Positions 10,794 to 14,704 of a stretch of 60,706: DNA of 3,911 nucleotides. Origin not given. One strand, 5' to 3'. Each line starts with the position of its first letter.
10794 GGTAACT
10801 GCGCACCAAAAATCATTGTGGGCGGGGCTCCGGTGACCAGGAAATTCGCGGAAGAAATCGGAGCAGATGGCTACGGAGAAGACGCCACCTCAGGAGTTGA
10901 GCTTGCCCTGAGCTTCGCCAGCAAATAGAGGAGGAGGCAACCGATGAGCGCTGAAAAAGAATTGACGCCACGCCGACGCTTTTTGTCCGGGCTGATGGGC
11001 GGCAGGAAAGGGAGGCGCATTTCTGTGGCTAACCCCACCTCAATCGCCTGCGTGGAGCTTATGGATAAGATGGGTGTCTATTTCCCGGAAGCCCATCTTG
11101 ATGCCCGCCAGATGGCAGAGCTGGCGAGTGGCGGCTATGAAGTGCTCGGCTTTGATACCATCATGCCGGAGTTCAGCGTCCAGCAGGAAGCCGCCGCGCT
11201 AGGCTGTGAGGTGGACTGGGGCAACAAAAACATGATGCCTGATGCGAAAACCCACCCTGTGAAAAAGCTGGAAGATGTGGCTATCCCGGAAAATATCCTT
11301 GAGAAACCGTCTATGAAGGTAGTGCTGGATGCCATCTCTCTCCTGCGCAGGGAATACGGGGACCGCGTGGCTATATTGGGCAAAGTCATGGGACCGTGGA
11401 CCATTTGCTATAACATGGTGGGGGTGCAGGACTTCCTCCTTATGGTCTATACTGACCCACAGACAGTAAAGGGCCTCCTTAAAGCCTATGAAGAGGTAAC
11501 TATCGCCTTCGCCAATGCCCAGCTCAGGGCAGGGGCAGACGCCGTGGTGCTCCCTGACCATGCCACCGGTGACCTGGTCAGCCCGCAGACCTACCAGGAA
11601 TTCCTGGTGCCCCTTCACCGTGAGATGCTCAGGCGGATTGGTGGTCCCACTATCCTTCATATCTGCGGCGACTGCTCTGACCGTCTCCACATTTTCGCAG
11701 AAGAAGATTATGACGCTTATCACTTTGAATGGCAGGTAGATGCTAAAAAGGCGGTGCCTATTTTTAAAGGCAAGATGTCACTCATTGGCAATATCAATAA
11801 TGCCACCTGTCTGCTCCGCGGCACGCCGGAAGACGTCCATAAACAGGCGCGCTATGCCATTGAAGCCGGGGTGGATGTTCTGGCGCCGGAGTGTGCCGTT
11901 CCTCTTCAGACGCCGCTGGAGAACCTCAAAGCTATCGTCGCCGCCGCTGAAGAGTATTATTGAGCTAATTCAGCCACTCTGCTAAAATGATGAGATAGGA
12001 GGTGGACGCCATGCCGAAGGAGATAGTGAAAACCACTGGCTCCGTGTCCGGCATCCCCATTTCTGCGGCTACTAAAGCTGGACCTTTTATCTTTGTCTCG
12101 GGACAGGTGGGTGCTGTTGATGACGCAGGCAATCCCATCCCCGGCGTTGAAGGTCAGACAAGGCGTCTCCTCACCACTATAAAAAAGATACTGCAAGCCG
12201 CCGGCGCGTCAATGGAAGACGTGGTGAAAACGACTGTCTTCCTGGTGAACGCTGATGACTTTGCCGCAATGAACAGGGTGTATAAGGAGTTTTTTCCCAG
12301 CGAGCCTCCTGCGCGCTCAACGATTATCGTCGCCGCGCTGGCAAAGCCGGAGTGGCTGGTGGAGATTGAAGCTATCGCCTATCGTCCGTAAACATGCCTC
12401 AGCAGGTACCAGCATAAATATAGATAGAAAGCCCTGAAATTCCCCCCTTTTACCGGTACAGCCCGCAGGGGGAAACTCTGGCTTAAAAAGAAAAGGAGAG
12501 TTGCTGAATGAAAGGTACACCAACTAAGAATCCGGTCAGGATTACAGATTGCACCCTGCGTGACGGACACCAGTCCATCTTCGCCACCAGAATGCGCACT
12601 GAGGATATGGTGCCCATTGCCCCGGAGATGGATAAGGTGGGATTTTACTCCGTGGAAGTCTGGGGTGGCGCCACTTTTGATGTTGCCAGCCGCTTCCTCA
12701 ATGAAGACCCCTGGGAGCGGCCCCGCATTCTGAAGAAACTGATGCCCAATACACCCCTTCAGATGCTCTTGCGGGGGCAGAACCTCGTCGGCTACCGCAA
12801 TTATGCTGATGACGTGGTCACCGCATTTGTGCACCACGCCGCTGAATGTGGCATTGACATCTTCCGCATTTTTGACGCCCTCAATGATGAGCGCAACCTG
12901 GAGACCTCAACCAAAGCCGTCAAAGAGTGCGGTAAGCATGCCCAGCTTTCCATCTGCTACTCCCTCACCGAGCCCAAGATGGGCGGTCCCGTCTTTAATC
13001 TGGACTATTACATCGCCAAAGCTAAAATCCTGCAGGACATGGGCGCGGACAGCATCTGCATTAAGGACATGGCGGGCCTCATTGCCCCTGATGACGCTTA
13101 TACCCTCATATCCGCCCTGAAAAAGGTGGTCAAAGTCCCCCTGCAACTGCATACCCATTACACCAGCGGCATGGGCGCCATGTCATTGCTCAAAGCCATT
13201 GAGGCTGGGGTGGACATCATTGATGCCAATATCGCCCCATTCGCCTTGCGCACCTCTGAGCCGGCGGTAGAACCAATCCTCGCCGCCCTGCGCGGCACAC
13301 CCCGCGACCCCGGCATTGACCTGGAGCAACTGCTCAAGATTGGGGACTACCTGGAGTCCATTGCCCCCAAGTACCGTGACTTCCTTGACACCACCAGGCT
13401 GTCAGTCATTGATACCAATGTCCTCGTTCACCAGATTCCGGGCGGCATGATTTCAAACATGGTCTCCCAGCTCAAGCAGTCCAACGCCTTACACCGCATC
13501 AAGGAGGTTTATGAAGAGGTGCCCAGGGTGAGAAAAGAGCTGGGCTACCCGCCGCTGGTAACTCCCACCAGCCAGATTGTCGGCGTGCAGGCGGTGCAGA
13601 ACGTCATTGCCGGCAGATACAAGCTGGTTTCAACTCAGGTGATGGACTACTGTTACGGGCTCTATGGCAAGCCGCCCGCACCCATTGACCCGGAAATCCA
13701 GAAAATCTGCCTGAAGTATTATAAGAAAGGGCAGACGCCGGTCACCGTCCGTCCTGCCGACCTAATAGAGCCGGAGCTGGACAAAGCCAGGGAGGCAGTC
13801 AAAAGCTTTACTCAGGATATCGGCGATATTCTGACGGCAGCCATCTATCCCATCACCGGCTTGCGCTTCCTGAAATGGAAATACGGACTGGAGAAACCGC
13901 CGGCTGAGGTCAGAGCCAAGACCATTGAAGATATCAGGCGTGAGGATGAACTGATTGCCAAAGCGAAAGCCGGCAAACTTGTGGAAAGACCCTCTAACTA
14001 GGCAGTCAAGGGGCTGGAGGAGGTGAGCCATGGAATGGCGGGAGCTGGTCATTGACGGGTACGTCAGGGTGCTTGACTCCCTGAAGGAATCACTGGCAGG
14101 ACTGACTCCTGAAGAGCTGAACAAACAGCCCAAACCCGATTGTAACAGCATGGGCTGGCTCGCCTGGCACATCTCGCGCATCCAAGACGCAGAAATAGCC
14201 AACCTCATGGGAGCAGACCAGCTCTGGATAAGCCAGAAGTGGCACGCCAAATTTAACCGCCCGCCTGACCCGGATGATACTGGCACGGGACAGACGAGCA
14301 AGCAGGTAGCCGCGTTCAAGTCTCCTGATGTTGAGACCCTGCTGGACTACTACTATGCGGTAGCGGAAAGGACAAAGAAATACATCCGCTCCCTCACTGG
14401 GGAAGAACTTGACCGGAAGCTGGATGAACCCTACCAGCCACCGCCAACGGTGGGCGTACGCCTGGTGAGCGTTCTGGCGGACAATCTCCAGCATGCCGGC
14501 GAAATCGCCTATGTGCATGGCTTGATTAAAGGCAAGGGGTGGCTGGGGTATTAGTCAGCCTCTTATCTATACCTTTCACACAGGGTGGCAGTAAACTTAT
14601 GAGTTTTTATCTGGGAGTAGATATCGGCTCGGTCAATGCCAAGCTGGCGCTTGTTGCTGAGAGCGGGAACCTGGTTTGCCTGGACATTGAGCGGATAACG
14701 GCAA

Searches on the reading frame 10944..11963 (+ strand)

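Call 77: search_protein_families(library=pfam, proteins=[window:10944-11963:+], max_evalue=0.0001)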
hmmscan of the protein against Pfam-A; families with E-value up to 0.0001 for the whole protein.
window:10944-11963:+ (339 aa): 1 family
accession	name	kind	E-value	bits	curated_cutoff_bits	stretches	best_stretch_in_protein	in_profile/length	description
PF01208.23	URO-D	-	1.2e-68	232.2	23.9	1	25-338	17-346/346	Uroporphyrinogen decarboxylase (URO-D)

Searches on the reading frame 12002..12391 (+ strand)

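Call 77: search_protein_families(library=pfam, proteins=[window:12002-12391:+], max_evalue=0.0001)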
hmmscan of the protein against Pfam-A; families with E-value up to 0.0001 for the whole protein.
window:12002-12391:+ (129 aa): 1 family
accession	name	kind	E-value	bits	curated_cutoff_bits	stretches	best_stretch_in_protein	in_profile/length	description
PF01042.26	Ribonuc_L-PSP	-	3.3e-32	111.4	27.3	1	21-127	12-120/121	Endoribonuclease L-PSP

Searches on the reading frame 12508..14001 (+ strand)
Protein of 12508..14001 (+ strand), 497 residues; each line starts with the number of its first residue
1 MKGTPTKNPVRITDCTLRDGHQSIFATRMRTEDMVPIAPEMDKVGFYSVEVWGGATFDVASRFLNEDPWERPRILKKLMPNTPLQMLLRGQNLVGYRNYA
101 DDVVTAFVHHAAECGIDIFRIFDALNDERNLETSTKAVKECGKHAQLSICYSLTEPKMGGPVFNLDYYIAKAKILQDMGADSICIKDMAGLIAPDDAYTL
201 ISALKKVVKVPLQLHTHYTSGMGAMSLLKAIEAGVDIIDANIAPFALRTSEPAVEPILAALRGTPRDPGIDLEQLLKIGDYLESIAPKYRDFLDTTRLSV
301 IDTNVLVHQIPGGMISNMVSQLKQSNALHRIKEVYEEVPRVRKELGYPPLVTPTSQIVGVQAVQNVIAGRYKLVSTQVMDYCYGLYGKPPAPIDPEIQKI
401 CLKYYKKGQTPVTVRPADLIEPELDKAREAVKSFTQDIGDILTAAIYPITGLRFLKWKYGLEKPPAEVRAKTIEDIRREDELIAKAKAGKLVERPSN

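Call 77: search_protein_families(library=pfam, proteins=[window:12508-14001:+], max_evalue=0.0001)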
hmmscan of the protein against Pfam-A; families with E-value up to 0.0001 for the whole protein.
window:12508-14001:+ (497 aa): 2 families
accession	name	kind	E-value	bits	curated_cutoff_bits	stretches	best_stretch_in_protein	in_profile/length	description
PF02436.23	PYC_OADA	-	1.3e-48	165.9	27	1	305-464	1-170/201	Conserved carboxylase domain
PF00682.25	HMGL-like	-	6.9e-20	72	29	1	10-280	2-258/260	HMGL-like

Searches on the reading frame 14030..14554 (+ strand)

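Call 77: search_protein_families(library=pfam, proteins=[window:14030-14554:+], max_evalue=0.0001)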
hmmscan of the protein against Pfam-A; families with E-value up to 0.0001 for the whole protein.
window:14030-14554:+ (174 aa): 2 families
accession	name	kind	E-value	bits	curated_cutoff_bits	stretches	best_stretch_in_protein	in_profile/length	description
PF12867.12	DinB_2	-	9.2e-17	62.1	24.8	1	13-159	4-128/128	DinB superfamily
PF04978.18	MST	-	2.6e-11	44.6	27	1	15-168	10-149/149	Mycothiol-S-transferase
